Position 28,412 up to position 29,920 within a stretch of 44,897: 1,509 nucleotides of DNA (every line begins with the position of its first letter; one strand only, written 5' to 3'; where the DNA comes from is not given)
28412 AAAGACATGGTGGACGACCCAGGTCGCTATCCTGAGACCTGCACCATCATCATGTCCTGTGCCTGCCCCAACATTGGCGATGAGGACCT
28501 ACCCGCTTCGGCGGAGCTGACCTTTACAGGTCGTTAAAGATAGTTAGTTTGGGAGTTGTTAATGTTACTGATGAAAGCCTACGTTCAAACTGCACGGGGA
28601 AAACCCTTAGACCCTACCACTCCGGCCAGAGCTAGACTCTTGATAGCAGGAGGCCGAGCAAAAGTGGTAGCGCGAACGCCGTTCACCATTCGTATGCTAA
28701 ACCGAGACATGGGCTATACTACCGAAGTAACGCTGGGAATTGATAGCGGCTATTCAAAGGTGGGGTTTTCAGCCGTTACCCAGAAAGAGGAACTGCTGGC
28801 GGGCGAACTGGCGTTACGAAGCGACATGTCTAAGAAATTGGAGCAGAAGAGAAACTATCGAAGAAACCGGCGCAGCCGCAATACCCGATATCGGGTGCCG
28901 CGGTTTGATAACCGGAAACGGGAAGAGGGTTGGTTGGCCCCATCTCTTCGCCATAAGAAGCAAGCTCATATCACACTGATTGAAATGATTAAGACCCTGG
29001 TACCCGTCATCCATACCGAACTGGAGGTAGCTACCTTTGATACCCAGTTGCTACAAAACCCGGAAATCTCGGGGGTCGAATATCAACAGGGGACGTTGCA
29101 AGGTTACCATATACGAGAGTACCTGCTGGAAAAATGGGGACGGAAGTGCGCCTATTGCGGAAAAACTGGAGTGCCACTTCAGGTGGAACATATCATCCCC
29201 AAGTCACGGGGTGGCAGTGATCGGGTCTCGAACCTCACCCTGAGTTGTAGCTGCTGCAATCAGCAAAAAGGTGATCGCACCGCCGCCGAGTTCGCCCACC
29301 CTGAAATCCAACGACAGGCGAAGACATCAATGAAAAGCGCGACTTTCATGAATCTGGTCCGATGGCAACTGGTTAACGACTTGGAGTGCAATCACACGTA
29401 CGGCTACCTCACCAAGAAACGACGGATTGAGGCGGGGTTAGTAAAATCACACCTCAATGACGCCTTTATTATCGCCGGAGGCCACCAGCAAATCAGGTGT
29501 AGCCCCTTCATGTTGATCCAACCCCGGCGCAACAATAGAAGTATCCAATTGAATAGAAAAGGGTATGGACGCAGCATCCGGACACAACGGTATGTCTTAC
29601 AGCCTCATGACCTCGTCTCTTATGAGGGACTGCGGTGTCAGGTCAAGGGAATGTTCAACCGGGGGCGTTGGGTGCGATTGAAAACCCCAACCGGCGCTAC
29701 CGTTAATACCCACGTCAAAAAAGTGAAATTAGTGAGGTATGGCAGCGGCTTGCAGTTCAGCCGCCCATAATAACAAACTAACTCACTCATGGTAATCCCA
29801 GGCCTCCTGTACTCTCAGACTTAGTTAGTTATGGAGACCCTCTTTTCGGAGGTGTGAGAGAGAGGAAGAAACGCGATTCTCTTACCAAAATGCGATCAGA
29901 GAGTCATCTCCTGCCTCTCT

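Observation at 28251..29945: Apparently intact IscB nuclease with a long structured upstream RNA in an AT-rich archaeal chromosome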

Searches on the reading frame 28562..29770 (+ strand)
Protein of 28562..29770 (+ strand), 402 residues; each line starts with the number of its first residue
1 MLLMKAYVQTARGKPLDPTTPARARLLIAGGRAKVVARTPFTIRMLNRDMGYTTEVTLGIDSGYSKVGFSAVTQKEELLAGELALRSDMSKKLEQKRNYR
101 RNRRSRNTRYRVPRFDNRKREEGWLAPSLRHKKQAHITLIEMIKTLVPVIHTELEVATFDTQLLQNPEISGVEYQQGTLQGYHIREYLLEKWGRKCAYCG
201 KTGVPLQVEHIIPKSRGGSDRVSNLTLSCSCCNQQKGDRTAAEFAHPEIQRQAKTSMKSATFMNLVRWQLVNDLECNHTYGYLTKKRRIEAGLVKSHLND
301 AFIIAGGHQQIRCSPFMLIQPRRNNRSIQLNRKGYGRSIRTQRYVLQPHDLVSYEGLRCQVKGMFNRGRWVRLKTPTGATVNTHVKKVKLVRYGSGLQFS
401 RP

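Call 5: search_protein_families(library=pfam, proteins=[window:28562-29770:+], max_evalue=0.1)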
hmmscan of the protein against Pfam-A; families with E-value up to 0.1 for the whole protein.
window:28562-29770:+ (402 aa): 5 families
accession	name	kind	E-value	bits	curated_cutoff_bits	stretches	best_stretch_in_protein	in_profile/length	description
PF14239.11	RRXRR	-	6.3e-60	202.4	25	1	7-177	2-174/174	RRXRR protein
PF01844.29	HNH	-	1e-13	51.6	21.4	1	196-239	1-47/47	HNH endonuclease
PF14279.12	HNH_5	-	1.8e-13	50.7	27.5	1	196-244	1-51/56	HNH endonuclease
PF13395.12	HNH_4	-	3.1e-09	37.1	22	1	206-241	18-53/54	HNH endonuclease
PF23718.1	DUF7160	-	0.043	14.3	27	0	196-237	9-49/54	Family of unknown function (DUF7160)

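Call 6: search_protein_families(library=ncbifam, proteins=[window:28562-29770:+], max_evalue=0.1)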
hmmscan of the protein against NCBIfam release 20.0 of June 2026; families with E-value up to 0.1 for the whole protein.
window:28562-29770:+ (402 aa): 5 families
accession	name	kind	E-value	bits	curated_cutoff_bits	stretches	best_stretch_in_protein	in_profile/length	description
NF040563.1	guided_IscB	equivalog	9e-115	383.1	175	1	7-304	2-312/314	RNA-guided endonuclease IscB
NF049971.1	CRISPR_Cas9d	exception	4.8e-18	65.2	375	2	183-246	535-603/986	type II CRISPR RNA-guided endonuclease Cas9d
TIGR01865.2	cas_Csn1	equivalog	2.5e-12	45.9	100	1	187-283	567-658/1070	type II CRISPR RNA-guided endonuclease Cas9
TIGR02646.1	TIGR02646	subfamily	0.00081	19.5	52.15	1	183-245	14-80/144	retron system putative HNH endonuclease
NF058586.1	HNHNucHlpB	equivalog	0.0038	17.6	130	1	195-246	8-58/99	HNH nuclease-like protein HlpB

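Call 8: search_solved_structures(query=window:28562-29770:+, max_evalue=0.001, show_alignments=2)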
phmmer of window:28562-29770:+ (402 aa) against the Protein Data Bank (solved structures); distinct sequences matched with E-value up to 0.001: 18.
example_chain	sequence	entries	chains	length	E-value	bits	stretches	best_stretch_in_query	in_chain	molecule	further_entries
9k30_A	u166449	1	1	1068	2.5e-45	158.4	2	109-308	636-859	TbaIscB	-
11hx_A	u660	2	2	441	1.1e-30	110.1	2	107-345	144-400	IscB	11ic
9k2z_A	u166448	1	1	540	4.9e-30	108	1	7-323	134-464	HfmIscB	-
11hr_A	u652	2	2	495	6.7e-30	107.5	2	106-347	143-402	IscB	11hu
9liq_A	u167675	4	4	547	1.7e-28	102.9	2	107-346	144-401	Iscb | Iscb+Twin-Strep-tag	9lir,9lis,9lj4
7xht_A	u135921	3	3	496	2e-28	102.7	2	107-344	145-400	OgeuIscB | IscB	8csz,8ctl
7utn_D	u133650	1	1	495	2.8e-28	102.2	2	107-344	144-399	IscB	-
9nvu_P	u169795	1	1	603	3.3e-20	75.6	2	122-328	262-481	OrufIscB-REC-swap 49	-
8dmb_P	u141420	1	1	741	6.8e-19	71.3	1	11-152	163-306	Ubiquitin-like protein SMT3,IsrB protein,monomeric superfolder Green Fluorescent Protein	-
9k31_A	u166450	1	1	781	1e-15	60.8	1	149-243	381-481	YnpsCas9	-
9k32_A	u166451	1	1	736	5.9e-11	45.2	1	119-259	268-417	HNH nuclease domain-containing protein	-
9lgi_A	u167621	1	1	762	8.7e-11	44.6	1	124-251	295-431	HNH nuclease domain-containing protein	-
8w2z_A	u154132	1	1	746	1.8e-10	43.6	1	119-258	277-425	HNH nuclease domain-containing protein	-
8zq9_B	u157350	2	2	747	1.9e-10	43.5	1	119-258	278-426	a protein | HNH nuclease domain-containing protein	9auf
8w2s_A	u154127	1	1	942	2e-10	43.4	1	119-258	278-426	HNH nuclease domain-containing protein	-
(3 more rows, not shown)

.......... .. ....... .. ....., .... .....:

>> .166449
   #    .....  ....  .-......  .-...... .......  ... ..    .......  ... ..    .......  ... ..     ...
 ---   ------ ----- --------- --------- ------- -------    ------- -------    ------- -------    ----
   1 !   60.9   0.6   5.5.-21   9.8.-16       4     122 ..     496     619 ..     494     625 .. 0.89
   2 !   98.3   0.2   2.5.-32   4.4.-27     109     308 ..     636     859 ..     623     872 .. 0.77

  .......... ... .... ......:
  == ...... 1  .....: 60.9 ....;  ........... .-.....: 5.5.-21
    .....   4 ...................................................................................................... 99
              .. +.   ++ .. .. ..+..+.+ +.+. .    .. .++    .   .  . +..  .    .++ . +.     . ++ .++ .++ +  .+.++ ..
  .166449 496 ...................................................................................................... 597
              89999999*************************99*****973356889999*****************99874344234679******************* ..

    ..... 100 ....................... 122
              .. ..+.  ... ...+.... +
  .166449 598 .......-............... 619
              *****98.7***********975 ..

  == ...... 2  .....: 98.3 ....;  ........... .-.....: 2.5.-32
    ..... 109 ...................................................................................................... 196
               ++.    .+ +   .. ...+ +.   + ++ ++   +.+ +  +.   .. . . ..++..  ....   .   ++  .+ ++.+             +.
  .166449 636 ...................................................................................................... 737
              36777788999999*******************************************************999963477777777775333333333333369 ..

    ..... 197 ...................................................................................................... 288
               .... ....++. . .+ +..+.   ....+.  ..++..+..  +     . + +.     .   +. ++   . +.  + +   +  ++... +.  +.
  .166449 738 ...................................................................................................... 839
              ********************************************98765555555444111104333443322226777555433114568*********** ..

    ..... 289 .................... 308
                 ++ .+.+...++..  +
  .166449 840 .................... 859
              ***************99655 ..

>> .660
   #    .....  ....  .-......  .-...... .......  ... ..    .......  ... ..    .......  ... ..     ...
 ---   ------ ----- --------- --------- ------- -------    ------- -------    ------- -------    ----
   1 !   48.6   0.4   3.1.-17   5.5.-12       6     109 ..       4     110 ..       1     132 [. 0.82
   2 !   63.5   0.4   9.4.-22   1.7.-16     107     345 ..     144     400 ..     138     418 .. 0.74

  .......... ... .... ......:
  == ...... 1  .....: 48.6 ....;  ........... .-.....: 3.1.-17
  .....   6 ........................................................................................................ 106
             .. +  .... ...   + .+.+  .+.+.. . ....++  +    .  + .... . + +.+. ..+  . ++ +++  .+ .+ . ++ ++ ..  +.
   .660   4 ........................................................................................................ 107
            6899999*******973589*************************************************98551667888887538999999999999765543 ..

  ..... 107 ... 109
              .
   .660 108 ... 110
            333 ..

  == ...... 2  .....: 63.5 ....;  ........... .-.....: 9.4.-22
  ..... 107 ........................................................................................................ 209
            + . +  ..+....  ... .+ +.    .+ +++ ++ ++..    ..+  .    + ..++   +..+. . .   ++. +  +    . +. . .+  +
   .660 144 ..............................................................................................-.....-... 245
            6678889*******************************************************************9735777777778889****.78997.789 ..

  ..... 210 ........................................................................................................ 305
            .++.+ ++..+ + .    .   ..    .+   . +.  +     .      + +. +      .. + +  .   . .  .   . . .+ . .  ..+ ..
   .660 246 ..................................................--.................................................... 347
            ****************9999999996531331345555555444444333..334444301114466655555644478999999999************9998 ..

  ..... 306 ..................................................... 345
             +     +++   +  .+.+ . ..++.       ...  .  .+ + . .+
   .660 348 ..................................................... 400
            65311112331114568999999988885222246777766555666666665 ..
